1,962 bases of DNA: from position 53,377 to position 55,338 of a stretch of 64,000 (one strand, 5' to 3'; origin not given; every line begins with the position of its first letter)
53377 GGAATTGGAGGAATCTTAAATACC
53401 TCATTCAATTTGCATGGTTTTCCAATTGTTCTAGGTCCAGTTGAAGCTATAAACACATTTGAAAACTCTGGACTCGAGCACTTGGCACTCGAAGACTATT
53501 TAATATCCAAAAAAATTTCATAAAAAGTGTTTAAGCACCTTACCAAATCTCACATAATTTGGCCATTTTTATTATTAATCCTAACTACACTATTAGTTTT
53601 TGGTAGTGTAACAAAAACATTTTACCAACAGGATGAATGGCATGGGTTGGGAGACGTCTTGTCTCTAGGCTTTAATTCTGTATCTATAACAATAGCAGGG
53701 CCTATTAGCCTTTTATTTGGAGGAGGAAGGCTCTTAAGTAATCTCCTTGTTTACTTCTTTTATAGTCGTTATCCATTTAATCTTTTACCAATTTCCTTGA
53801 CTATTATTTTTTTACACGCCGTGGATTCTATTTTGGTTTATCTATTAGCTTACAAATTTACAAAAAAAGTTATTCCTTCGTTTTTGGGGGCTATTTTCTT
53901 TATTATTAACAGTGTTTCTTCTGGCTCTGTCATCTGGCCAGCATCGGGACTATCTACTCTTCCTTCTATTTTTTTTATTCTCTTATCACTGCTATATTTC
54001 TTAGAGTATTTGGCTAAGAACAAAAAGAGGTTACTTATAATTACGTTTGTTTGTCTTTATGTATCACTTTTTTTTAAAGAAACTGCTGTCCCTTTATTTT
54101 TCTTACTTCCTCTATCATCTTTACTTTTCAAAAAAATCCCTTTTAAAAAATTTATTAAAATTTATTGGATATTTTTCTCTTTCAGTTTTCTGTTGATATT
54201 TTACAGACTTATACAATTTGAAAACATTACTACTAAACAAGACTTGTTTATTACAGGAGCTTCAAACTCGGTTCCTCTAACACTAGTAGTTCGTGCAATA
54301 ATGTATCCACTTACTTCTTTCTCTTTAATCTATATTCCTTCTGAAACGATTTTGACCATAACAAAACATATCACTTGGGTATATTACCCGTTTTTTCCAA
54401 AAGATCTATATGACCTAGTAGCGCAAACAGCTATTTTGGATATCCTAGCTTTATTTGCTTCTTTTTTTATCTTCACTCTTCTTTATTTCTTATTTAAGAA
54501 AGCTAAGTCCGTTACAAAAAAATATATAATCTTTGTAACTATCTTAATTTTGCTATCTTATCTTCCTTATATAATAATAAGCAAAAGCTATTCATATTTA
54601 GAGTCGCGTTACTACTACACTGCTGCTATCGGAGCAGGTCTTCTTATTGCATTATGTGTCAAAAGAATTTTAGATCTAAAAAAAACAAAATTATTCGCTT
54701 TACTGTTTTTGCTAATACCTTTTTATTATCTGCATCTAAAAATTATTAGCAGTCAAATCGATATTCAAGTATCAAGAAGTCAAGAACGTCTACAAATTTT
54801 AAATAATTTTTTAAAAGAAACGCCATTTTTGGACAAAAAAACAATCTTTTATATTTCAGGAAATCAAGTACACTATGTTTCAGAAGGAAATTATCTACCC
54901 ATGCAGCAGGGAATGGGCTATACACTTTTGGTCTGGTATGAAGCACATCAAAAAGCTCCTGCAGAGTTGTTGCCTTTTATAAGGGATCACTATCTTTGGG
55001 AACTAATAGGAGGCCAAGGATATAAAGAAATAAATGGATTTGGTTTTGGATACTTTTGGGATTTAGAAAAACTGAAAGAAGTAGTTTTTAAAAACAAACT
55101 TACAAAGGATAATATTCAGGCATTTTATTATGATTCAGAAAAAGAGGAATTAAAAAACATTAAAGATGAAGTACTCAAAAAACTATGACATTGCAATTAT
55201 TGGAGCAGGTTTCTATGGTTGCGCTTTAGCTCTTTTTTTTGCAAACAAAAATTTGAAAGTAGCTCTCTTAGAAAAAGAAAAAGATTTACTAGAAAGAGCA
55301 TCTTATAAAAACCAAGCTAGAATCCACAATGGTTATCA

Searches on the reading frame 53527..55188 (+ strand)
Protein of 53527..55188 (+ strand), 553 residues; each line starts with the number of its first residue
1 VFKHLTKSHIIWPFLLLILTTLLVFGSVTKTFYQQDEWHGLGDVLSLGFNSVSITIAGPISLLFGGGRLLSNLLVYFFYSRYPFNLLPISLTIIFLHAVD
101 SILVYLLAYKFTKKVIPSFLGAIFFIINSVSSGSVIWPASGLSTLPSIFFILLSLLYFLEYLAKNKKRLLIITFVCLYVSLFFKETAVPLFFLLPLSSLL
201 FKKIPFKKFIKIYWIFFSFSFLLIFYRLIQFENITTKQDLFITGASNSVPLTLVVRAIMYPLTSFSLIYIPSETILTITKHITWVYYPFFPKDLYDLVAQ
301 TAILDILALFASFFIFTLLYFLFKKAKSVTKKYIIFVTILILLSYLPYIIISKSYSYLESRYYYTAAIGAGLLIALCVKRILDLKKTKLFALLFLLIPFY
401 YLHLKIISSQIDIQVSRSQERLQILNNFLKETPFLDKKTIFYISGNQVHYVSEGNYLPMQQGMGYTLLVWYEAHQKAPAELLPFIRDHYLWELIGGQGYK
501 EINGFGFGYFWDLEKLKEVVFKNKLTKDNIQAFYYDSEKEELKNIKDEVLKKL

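Call 3: search_protein_families(library=pfam, proteins=[window:53527-55188:+])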
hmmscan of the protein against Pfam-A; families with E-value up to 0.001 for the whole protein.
window:53527-55188:+ (553 aa): 0 families

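Call 4: search_protein_families(library=ncbifam, proteins=[window:53527-55188:+])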
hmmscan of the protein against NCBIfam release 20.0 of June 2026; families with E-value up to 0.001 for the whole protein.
window:53527-55188:+ (553 aa): 0 families
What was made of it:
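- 53527..55188 (+): GTCx: an unannotated GT-C-fold membrane glycosyltransferase with about 10 TM helices, a DEW motif in the first external loop and a soluble C-terminal domain. It starts 3 bp after CT2. No Pfam or NCBIfam hit (calls 3, 4).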

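Call 26: search_solved_structures(query=A2, max_evalue=10)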
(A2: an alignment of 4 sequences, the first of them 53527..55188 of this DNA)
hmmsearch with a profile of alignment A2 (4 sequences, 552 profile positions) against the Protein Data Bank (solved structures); distinct sequences matched with E-value up to 10: 0.
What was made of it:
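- Tried and rejected: PDB sequence search with the GTCx profile: no hit (call 26).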

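Call 28: find_related_loci(query=A2, collection=genome_contigs, flank=10000)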
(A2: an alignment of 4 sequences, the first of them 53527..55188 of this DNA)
Query A2 (553 aa) in genome_contigs; peptide patterns used: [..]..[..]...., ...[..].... (x = any residue, [..] = any of these).
85 stretches matched a pattern; 36 encode a relative of the query (tblastn E <= 1e-3); 35 distinct loci.
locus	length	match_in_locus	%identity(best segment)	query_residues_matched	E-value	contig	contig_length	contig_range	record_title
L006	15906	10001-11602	49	13-549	1e-158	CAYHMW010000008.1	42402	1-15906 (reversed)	MAG TPA_asm: uncultured Gammaproteobacteria bacterium isolate ERP119705_co13_486 genome assembly, contig: NODE_1042_leng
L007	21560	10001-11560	47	13-544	2e-146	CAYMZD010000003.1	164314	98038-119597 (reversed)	MAG TPA_asm: uncultured Gammaproteobacteria bacterium isolate binchicken_co110_145 genome assembly, contig: NODE_230_len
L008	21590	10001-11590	41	15-546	1e-120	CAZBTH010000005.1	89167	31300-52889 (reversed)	MAG TPA_asm: uncultured Gammaproteobacteria bacterium isolate SRP062349_co2_276 genome assembly, contig: NODE_157_length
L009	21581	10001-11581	40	15-543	4e-117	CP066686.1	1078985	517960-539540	MAG: Candidatus Woesebacteria bacterium isolate NC_groundwater_442_Ag_B-0.1um_40_41 chromosome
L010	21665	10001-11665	39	8-550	7e-111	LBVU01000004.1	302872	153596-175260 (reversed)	MAG: Candidatus Woesebacteria bacterium GW2011_GWB1_39_10 UT17_C0004, whole genome shotgun sequence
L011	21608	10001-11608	39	9-549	4e-108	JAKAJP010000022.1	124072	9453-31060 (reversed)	MAG: bacterium isolate WY4.bin110 NODE_142_length_124072_cov_1.955061, whole genome shotgun sequence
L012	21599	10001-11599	37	13-546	5e-106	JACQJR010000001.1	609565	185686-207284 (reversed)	MAG: Candidatus Microgenomates bacterium isolate NC_groundwater_1156_Ag_S-0.1um_40_307 S_p1_S3_coassembly_k141_153347, w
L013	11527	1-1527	39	37-546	3e-106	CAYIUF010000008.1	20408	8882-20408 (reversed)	MAG TPA_asm: uncultured Gammaproteobacteria bacterium isolate ERP119705_co5_572 genome assembly, contig: NODE_3197_lengt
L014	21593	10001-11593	38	15-547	4e-105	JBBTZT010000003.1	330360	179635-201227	MAG: Patescibacteria group bacterium isolate H41-bin064_1 H41_bin064_1_000000000003, whole genome shotgun sequence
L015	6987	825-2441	38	15-545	5e-103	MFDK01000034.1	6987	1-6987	MAG: Candidatus Daviesbacteria bacterium RIFCSPLOWO2_01_FULL_37_10 rifcsplowo2_01_scaffold_53118, whole genome shotgun s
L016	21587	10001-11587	39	13-542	2e-101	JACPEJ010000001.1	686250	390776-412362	MAG: Candidatus Blackburnbacteria bacterium isolate NC_groundwater_332_Ag_B-0.1um_41_18 GD18-4_B1_scaffold_152758, whole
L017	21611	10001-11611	36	10-553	2e-96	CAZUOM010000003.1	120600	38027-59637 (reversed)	MAG TPA_asm: uncultured Gammaproteobacteria bacterium isolate binchicken_co341_72 genome assembly, contig: NODE_7_length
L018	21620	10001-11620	34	1-553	4e-85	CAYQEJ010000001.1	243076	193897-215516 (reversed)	MAG TPA_asm: uncultured Gammaproteobacteria bacterium isolate SRP278252_co2_88 genome assembly, contig: NODE_35_length_2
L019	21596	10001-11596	32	16-553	1e-83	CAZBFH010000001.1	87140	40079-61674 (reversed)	MAG TPA_asm: uncultured Gammaproteobacteria bacterium isolate SRP342105_co2_162 genome assembly, contig: NODE_222_length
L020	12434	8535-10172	32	1-553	7e-80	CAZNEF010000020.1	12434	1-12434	MAG TPA_asm: uncultured Candidatus Saccharibacteria bacterium isolate binchicken_co203_88 genome assembly, contig: k141_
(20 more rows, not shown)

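Call 50: find_homologous_proteins(query=window:53527-55188:+, max_evalue=0.00001)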
Query window:53527-55188:+ (553 aa): 133 proteins with E <= 0.00001 among 8000 candidates; the best 120 are listed.
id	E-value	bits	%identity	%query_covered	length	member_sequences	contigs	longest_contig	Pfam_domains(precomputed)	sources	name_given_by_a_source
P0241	0.0e+0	1190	100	100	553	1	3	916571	-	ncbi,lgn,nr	ncbi:MAG: hypothetical protein HY044_02950 [Candidatus Woesebacteria bacterium]|nr:MAG: hypothetical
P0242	1.2e-202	693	58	97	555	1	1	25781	-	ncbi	-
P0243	1.4e-176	607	53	97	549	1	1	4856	-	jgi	jgi:hypothetical protein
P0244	1.6e-161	557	49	97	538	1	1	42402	-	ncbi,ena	-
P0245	1.8e-158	547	48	97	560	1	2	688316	-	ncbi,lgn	-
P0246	1.1e-154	535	48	95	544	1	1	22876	-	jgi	jgi:hypothetical protein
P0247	3.5e-142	493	48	95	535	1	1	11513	-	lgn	-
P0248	4.1e-142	493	46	98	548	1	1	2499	-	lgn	-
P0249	1.7e-141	491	44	96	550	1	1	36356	-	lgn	-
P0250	1.9e-140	488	45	95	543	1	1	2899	-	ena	-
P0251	1.9e-139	484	45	98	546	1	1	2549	-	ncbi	-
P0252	4.4e-139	483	47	96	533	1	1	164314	-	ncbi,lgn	-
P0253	1.9e-138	481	43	99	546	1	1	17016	-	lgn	-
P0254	1.7e-135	471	45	97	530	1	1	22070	-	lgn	-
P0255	1.6e-130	455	45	95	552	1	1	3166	-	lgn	-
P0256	1.5e-129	452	44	100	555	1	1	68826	PF13231.13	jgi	jgi:hypothetical protein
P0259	4.7e-127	443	42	100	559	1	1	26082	PF13231.13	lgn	-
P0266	3.9e-122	427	43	96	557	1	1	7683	PF13231.13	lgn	-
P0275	1.3e-117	412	43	97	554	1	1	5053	PF13231.13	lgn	-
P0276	2.0e-117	412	42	97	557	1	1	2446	PF13231.13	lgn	-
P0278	1.1e-116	409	42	95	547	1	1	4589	PF13231.13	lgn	-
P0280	2.2e-116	408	42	96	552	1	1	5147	PF13231.13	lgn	-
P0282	5.3e-116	407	43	96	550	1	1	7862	PF13231.13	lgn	-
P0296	1.3e-111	392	42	97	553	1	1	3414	PF13231.13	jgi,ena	-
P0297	2.7e-111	391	40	98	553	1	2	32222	PF13231.13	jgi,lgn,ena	-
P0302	5.2e-110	387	42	93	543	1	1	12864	PF13231.13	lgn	-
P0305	8.3e-110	386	40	97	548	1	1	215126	PF13231.13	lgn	-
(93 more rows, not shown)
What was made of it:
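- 53527..55188 (+): Some homologues carry PF13231 (call 50).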

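Call 58: predict_structure(alignment_id=A3)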
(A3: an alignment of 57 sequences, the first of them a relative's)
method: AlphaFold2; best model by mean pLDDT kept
length: 553 residues; sequences in the alignment: 57
mean_pLDDT: 93.6   pTM: 0.93
mean pLDDT of the five models: 93.6, 93.5, 93.1, 92.6, 92.2
residues with pLDDT >= 90: 463; 70-90: 76; 50-70: 13; < 50: 1
segments of 3 or more residues with pLDDT < 50: none
pLDDT, mean of each block of 10 residues (from residue 1): 61 96 98 95 98 94 93 98 97 98 98 96 97 94 97 98 97 98 95 97 97 97 93 78 82 92 95 93 92 88 94 97 97 98 92 74 94 97 85 93 97 96 97 98 93 85 94 98 96 86 97 97 97 97 97 96
secondary structure, 60 per line:
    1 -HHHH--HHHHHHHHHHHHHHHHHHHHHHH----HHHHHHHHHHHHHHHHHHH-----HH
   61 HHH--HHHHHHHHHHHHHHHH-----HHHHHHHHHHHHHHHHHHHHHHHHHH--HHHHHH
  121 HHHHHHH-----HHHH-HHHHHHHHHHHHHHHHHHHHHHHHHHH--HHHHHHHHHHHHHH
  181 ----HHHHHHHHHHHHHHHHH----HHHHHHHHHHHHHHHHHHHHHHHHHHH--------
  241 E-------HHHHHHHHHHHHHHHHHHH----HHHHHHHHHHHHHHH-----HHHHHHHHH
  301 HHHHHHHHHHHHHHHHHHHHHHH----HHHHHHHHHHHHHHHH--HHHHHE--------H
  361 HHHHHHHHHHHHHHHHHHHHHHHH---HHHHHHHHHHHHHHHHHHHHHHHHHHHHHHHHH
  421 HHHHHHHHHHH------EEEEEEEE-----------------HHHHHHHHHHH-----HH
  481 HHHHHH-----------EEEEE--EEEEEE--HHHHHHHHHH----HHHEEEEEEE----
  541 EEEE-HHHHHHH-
elements in order: H2-5 H8-30 H35-53 H59-63 H66-81 H87-112 H115-127 H133-136 H138-164 H167-180 H185-201 H206-232 H249-267 H272-286 H292-323 H328-343 H346-350 H360-384 H388-431 E438-445 H463-473 H479-486 E498-502 E505-510 H513-522 E530-536 E541-544 H546-552
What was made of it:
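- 53527..55188 (+): AF2 pLDDT 93.6, pTM 0.93 (call 58).
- On GT-C glycosyltransferase (for the 553-aa ORF 53527-55188): AF2 pLDDT 93.6 (call 58).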

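Call 60: fold_search(model_id=the predicted structure, library=pdb)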
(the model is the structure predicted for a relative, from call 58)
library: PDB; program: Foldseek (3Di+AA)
matches with E <= 10: 339; with E <= 0.001: 4
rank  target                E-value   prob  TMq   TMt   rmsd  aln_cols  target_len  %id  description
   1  8b6l_I                2.5e-04  1.00  0.46  0.38  13.3       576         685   11  Subtomogram average of the human Sec61-TRAP-OSTA-translocon (released 2022-12-07)
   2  7zli_A                2.7e-04  1.00  0.40  0.35  16.8       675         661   10  Cryo-EM structure of C-mannosyltransferase CeDPY19, in complex with Dol25-P-Man and bound to CMT2-Fab and anti-Fab nan (released 2023-01-11)
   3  6gxc_A                3.2e-04  1.00  0.39  0.32  11.4       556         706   12  Bacterial oligosaccharyltransferase PglB in complex with an inhibitory peptide and a reactive lipid-linked oligosaccha (released 2018-11-14)
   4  5ogl_A                3.6e-04  1.00  0.40  0.32  10.9       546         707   13  Structure of bacterial oligosaccharyltransferase PglB in complex with an acceptor peptide and an lipid-linked oligosac (released 2017-10-25)
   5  3rce_A                1.7e-03  1.00  0.36  0.31  12.2       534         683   12  Bacterial oligosaccharyltransferase PglB (released 2011-06-15)
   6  9n9j_I                1.8e-03  1.00  0.43  0.35  15.5       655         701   10  Structure of a GRP94 folding intermediate engaged with a CCDC134- and FKBP11-bound secretory translocon (released 2025-11-19)
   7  7zlg_A                2.1e-03  1.00  0.43  0.37  12.7       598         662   11  Cryo-EM structure of C-mannosyltransferase CeDPY19, in complex with acceptor peptide and bound to CMT2-Fab and anti-Fa (released 2023-01-11)
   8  7e9s_A                2.2e-03  1.00  0.39  0.27  16.8       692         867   13  Archaeal oligosaccharyltransferase AglB from Archaeoglobus fulgidus in complex with an inhibitory peptide and a dolich (released 2021-09-08)
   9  7zlh_A                2.4e-03  1.00  0.37  0.32  16.9       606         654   11  Cryo-EM structure of C-mannosyltransferase CeDPY19, in apo state, bound to CMT2-Fab and anti-Fab nanobody (released 2023-01-11)
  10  8age_A                3.8e-03  1.00  0.46  0.40  12.2       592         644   12  Structure of yeast oligosaccharylransferase complex with acceptor peptide bound (released 2022-12-07)
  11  7oci_F                4.9e-03  1.00  0.38  0.33  15.2       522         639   10  Cryo-EM structure of yeast Ost6p containing oligosaccharyltransferase complex (released 2022-02-16)
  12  8agb_A                6.1e-03  1.00  0.45  0.40  14.7       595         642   11  Structure of yeast oligosaccharylransferase complex with lipid-linked oligosaccharide bound (released 2022-12-07)
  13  9s6t_A                6.3e-03  1.00  0.37  0.41   9.9       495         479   14  Ternary cryo-EM structure of chicken ALG12 with Dol25-PP-GlcNAc2Man7, Dol25-P-Man, and Fab (released 2026-03-18)
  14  8pn9_A                6.6e-03  1.00  0.45  0.39  12.6       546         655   12  Structure of human oligosaccharyltransferase OST-A complex bound to NGI-1 (released 2024-05-08)
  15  6s7o_A                8.8e-03  1.00  0.41  0.36  13.8       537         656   11  Cryo-EM structure of human oligosaccharyltransferase complex OST-A (released 2019-12-18)
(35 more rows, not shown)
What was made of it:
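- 53527..55188 (+): The top 18 Foldseek PDB hits are all GT-C enzymes (call 60).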

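Call 65: find_encoding_contigs(protein=P0242, flank=10000, max_places=1)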
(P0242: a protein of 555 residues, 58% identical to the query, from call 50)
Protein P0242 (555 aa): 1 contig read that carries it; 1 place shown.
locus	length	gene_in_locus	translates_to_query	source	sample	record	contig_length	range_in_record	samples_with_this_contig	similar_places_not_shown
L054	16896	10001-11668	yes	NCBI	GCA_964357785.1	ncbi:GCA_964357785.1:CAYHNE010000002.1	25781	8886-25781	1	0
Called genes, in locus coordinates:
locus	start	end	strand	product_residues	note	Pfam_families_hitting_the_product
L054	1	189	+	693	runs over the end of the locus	PF13231:PMT_2 (weak)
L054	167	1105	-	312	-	PF00535:Glycos_transf_2, PF10111:Glyco_tranf_2_2 (weak), PF13641:Glyco_tranf_2_3 (weak)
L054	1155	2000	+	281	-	PF00535:Glycos_transf_2, PF10111:Glyco_tranf_2_2, PF13641:Glyco_tranf_2_3 (weak)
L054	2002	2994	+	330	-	PF01370:Epimerase, PF02719:Polysacc_synt_2 (faint), PF04321:RmlD_sub_bind (weak), PF16363:GDP_Man_Dehyd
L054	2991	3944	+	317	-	PF01370:Epimerase, PF02719:Polysacc_synt_2 (faint), PF01073:3Beta_HSD (faint), PF16363:GDP_Man_Dehyd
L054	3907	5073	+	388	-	PF00534:Glycos_transf_1, PF13692:Glyco_trans_1_4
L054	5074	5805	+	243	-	PF05050:Methyltransf_21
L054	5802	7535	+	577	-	PF02543:Carbam_trans_N, PF16861:Carbam_trans_C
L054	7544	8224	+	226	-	PF00132:Hexapep, PF14602:Hexapep_2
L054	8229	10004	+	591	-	PF02543:Carbam_trans_N, PF00814:TsaD (faint), PF16861:Carbam_trans_C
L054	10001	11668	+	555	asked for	-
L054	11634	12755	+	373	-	PF07992:Pyr_redox_2 (weak), PF00070:Pyr_redox (weak), PF01266:DAO, PF13450:NAD_binding_8 (weak)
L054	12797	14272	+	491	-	PF07883:Cupin_2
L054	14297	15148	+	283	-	PF00483:NTP_transferase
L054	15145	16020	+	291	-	-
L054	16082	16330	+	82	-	-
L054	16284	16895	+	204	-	?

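Call 66: find_encoding_contigs(protein=P0245, flank=10000, max_places=1)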
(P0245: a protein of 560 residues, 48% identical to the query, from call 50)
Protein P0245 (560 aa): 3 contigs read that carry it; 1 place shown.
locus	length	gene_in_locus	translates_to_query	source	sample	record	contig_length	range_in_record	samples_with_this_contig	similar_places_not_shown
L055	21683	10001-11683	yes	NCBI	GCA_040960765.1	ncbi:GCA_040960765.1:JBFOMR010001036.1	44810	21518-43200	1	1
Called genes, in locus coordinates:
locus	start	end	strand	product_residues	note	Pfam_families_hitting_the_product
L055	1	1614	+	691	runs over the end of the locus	PF13231:PMT_2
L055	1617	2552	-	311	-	PF00535:Glycos_transf_2, PF10111:Glyco_tranf_2_2, PF13641:Glyco_tranf_2_3 (weak)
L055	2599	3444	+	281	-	PF00535:Glycos_transf_2, PF10111:Glyco_tranf_2_2, PF13641:Glyco_tranf_2_3 (weak)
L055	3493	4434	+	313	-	PF01073:3Beta_HSD, PF01370:Epimerase, PF13460:NAD_binding_10 (faint), PF16363:GDP_Man_Dehyd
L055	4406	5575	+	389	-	PF00534:Glycos_transf_1, PF13692:Glyco_trans_1_4, PF13524:Glyco_trans_1_2 (weak), PF26337:Gtf3_C (weak)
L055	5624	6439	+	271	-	PF05148:Methyltransf_8 (faint), PF01209:Ubie_methyltran, PF13489:Methyltransf_23, PF13847:Methyltransf_31, PF08241:Methyltransf_11, PF08242:Methyltransf_12, PF13649:Methyltransf_25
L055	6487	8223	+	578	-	PF02543:Carbam_trans_N, PF16861:Carbam_trans_C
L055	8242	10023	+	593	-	PF02543:Carbam_trans_N, PF22521:HypF_C_2 (weak), PF16861:Carbam_trans_C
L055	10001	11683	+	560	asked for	-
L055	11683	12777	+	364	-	PF00070:Pyr_redox (faint), PF01266:DAO, PF07992:Pyr_redox_2 (faint), PF13450:NAD_binding_8 (weak)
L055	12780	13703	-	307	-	PF02729:OTCace_N, PF00185:OTCace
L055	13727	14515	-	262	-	PF00535:Glycos_transf_2 (weak)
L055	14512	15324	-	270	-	PF01261:AP_endonuc_2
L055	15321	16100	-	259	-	PF01370:Epimerase (weak)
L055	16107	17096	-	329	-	PF00535:Glycos_transf_2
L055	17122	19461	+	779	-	PF02366:PMT, PF13231:PMT_2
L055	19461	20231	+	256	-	PF00535:Glycos_transf_2, PF10111:Glyco_tranf_2_2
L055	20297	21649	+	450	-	PF03721:UDPG_MGDP_dh_N, PF00984:UDPG_MGDP_dh, PF03720:UDPG_MGDP_dh_C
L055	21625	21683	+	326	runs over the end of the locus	PF01073:3Beta_HSD, PF01370:Epimerase, PF02719:Polysacc_synt_2, PF04321:RmlD_sub_bind, PF05368:NmrA (weak), PF07993:NAD_binding_4 (faint), PF13460:NAD_binding_10, PF16363:GDP_Man_Dehyd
